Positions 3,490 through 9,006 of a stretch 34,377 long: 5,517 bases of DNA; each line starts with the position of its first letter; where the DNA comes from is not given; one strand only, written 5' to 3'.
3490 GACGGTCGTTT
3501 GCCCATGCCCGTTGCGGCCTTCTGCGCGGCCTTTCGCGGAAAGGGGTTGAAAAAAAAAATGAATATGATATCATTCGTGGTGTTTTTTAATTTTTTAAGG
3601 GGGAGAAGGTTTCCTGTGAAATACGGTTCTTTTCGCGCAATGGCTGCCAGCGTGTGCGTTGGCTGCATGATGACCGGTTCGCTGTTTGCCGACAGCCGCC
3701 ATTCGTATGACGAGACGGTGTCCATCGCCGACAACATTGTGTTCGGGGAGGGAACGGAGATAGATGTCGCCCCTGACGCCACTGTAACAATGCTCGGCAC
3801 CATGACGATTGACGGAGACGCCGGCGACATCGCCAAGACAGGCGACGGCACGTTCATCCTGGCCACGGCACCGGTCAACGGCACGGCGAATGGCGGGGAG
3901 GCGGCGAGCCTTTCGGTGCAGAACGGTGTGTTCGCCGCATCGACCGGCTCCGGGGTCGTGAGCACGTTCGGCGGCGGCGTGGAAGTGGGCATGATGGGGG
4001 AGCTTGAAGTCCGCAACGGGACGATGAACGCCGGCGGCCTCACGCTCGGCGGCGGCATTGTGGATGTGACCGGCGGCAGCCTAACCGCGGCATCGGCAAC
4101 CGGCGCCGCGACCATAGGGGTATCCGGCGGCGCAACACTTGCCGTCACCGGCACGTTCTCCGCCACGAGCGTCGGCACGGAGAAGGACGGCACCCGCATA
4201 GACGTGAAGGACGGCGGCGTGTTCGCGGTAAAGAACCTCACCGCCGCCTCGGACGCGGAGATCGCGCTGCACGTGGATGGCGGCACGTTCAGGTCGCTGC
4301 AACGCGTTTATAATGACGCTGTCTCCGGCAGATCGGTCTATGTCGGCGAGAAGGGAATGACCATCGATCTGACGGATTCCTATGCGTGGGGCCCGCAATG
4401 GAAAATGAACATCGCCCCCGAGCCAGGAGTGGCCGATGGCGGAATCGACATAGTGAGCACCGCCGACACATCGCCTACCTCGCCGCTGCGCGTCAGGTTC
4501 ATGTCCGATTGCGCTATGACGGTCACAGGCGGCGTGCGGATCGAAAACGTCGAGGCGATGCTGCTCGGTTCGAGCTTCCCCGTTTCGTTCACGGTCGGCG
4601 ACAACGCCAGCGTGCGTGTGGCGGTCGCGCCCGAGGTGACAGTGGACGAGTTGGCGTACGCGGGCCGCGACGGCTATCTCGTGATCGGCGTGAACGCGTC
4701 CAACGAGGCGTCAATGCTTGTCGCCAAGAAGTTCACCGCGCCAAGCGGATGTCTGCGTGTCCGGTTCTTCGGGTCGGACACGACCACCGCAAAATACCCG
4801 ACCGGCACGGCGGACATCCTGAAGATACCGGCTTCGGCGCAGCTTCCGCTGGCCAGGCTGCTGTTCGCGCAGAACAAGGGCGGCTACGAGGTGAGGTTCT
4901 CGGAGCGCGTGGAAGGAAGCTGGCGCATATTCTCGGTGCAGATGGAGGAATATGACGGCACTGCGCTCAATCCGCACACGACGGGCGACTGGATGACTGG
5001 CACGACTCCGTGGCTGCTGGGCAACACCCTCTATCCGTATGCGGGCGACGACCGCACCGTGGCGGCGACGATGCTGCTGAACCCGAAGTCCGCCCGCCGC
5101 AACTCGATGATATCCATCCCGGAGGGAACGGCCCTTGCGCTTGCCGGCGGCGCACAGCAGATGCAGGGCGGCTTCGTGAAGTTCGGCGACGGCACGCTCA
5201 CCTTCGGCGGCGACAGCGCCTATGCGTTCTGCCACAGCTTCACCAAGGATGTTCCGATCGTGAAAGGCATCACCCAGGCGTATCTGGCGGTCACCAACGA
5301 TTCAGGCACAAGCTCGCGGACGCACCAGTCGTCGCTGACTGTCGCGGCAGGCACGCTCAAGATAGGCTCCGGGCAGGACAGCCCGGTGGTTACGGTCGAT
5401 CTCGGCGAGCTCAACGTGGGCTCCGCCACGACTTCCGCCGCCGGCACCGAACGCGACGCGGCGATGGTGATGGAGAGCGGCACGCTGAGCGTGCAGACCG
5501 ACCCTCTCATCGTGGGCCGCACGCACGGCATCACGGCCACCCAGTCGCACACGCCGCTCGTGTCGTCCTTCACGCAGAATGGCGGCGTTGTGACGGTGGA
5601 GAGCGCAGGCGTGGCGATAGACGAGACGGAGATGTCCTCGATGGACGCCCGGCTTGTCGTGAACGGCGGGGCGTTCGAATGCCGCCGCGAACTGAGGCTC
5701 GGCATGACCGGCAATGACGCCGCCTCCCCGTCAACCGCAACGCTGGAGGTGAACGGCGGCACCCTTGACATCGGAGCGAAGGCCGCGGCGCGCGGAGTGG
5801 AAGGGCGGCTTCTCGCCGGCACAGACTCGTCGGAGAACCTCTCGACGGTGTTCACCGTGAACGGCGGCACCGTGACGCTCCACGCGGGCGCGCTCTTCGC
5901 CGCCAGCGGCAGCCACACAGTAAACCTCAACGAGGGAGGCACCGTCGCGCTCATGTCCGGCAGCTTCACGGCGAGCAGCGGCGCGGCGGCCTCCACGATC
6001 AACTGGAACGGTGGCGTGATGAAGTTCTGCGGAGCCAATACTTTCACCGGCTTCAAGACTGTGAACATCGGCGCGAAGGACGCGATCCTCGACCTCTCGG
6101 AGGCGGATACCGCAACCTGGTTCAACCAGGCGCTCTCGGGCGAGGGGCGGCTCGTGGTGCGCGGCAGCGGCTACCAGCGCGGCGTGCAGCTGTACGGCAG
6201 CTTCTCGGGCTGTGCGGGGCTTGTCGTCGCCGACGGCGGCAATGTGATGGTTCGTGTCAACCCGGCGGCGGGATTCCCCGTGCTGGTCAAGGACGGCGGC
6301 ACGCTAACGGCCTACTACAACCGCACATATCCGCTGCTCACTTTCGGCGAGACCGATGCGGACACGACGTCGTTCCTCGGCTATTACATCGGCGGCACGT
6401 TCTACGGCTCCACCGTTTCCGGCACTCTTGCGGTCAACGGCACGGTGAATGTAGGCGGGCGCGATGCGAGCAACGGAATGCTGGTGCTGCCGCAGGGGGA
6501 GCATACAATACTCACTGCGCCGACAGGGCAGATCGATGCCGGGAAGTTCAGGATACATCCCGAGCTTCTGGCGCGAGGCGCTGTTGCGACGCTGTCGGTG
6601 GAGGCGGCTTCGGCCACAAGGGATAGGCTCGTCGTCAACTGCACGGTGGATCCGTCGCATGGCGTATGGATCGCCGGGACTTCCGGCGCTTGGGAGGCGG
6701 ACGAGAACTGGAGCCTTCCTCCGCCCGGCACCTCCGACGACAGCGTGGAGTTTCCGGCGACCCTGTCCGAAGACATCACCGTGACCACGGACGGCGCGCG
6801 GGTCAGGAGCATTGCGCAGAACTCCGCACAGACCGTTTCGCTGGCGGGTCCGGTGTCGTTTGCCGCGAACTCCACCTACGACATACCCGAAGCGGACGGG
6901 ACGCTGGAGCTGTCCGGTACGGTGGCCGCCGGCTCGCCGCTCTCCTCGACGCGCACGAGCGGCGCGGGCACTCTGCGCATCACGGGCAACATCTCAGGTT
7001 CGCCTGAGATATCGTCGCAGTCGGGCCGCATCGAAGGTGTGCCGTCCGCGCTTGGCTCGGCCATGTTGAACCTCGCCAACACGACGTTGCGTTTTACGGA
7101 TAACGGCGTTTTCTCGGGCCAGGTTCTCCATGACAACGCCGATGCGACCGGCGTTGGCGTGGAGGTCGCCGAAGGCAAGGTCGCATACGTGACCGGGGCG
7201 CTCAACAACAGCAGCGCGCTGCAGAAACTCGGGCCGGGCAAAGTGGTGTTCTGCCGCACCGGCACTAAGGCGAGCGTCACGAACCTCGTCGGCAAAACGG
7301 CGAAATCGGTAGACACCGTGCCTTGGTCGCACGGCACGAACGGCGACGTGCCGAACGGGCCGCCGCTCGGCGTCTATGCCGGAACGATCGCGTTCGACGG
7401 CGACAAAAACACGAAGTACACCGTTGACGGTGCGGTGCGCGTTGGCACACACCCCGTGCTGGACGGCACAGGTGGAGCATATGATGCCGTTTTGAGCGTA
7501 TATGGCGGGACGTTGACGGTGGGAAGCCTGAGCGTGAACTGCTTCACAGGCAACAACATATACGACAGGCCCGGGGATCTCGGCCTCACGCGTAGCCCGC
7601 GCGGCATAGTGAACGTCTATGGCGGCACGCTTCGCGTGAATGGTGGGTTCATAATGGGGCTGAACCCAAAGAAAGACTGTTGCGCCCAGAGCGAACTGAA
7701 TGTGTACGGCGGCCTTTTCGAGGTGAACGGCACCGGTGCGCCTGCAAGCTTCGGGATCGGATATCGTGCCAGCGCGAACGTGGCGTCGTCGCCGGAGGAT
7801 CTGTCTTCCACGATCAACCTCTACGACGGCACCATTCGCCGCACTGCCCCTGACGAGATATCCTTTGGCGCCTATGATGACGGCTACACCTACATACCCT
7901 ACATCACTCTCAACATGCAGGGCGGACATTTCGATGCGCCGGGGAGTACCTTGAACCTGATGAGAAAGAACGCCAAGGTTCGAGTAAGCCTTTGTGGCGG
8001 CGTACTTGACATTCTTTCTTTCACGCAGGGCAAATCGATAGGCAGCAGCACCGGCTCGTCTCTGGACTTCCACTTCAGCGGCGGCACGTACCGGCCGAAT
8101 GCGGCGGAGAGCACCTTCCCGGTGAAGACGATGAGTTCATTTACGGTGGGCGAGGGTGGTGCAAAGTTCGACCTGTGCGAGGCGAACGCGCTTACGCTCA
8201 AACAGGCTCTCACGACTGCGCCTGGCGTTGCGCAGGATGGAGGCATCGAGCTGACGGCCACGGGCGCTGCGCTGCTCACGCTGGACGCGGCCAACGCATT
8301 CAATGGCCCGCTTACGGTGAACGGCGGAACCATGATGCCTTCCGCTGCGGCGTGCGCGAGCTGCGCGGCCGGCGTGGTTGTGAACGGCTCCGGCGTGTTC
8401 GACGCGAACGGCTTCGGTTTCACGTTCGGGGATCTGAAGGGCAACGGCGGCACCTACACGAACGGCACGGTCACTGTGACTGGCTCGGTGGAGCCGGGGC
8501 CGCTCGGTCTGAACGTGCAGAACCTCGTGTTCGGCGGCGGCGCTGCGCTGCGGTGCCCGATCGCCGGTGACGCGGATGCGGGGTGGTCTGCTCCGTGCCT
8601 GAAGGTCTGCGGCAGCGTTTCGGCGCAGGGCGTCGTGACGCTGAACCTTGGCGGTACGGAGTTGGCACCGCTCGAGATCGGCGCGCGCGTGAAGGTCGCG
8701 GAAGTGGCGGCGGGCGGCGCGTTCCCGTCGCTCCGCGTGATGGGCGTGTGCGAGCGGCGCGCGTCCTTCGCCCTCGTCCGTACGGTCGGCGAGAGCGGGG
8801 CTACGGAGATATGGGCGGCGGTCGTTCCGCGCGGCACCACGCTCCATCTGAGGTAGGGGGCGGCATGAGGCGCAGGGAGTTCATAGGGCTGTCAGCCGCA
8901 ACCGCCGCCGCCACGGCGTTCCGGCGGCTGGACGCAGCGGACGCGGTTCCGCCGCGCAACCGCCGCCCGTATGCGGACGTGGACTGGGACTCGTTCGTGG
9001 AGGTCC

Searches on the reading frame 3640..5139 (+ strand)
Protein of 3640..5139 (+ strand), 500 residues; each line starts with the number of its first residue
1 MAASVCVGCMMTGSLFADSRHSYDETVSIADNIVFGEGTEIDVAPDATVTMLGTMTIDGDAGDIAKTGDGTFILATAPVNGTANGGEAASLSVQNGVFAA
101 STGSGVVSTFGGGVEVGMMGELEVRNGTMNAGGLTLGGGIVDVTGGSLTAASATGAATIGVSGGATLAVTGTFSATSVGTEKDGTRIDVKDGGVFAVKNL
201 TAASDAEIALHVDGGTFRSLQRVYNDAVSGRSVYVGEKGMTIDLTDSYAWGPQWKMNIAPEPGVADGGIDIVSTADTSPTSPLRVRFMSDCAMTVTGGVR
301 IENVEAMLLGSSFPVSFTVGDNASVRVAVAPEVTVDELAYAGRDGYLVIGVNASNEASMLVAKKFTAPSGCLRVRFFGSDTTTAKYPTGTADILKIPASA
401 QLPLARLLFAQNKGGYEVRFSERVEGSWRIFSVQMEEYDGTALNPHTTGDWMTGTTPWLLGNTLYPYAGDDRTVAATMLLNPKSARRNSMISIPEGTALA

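Call 83: find_homologous_proteins(query=window:3640-5139:+, max_evalue=1e-10)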
Query window:3640-5139:+ (500 aa): 3 proteins with E <= 1e-10 among 8000 candidates.
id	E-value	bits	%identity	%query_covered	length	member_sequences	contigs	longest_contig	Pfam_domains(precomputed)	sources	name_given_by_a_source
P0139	2.7e-122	427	60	70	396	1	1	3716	-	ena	-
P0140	2.3e-93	332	65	53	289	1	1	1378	-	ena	-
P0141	1.6e-29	121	43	34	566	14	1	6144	-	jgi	jgi:autotransporter-associated beta strand protein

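Call 85: find_encoding_contigs(protein=P0139, flank=5000, max_places=3)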
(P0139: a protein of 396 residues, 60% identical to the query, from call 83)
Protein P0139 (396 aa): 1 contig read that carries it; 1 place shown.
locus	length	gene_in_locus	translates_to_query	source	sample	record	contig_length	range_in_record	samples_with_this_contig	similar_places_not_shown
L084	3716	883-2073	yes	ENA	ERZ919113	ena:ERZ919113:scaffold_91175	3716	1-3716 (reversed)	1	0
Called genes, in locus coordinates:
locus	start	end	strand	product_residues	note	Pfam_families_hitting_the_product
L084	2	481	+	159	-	?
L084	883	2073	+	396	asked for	-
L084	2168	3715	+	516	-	?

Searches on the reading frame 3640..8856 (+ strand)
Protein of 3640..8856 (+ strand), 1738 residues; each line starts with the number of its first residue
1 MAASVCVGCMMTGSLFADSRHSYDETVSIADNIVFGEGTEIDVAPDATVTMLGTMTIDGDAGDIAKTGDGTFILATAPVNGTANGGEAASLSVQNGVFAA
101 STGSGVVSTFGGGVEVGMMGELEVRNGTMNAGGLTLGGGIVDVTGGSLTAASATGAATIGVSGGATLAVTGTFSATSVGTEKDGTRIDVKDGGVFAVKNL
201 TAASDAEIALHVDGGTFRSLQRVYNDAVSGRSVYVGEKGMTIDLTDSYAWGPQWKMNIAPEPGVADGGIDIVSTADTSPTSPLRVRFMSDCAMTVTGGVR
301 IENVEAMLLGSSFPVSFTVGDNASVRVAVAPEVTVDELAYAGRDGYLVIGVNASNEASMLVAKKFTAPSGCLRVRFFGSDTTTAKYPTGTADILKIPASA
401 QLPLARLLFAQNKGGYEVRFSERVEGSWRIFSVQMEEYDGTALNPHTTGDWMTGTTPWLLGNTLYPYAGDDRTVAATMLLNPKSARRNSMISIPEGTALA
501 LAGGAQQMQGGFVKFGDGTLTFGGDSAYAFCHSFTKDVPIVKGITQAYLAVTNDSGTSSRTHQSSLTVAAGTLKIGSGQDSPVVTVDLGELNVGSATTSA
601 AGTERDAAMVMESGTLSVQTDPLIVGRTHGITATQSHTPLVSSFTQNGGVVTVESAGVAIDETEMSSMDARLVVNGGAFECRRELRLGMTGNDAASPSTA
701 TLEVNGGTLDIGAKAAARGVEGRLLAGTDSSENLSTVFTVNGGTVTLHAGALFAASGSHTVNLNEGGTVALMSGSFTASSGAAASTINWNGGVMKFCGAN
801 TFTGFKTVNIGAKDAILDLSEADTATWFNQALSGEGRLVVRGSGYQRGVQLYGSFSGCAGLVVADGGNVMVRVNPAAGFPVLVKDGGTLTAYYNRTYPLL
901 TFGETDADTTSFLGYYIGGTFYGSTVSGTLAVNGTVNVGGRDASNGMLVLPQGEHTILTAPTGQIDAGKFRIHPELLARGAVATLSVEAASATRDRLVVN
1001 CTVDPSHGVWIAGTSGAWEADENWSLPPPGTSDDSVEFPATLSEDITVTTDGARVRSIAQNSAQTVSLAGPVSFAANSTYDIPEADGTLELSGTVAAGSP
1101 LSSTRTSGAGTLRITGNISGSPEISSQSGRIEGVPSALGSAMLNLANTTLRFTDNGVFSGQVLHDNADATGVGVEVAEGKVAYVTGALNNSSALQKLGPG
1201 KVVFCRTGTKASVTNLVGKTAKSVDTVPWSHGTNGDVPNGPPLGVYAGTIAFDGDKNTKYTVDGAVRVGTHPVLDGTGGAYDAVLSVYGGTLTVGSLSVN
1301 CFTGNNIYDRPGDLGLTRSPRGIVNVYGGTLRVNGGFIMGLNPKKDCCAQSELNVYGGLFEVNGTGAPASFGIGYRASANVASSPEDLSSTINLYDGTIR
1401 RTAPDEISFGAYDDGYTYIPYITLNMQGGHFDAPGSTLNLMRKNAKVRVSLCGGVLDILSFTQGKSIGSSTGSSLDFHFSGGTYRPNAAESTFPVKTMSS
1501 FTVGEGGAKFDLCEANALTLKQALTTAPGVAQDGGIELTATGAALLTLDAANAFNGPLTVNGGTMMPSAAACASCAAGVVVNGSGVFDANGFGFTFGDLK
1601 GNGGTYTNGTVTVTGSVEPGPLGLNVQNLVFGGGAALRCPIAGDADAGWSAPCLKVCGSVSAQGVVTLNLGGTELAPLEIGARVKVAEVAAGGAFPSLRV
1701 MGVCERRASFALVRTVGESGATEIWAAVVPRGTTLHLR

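Call 11: find_related_loci(query=window:3640-8856:+, collection=genome_contigs, flank=10000)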
Query window:3640-8856:+ (1738 aa) in genome_contigs; peptide patterns used: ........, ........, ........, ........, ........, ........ (x = any residue, [..] = any of these).
16 stretches matched a pattern, but none encodes a relative of the query by tblastn (E <= 1e-3).

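Call 81: search_protein_families(library=pfam, proteins=[window:3640-8856:+], max_evalue=0.001)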
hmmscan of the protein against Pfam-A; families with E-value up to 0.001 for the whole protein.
window:3640-8856:+ (1738 aa): 0 families
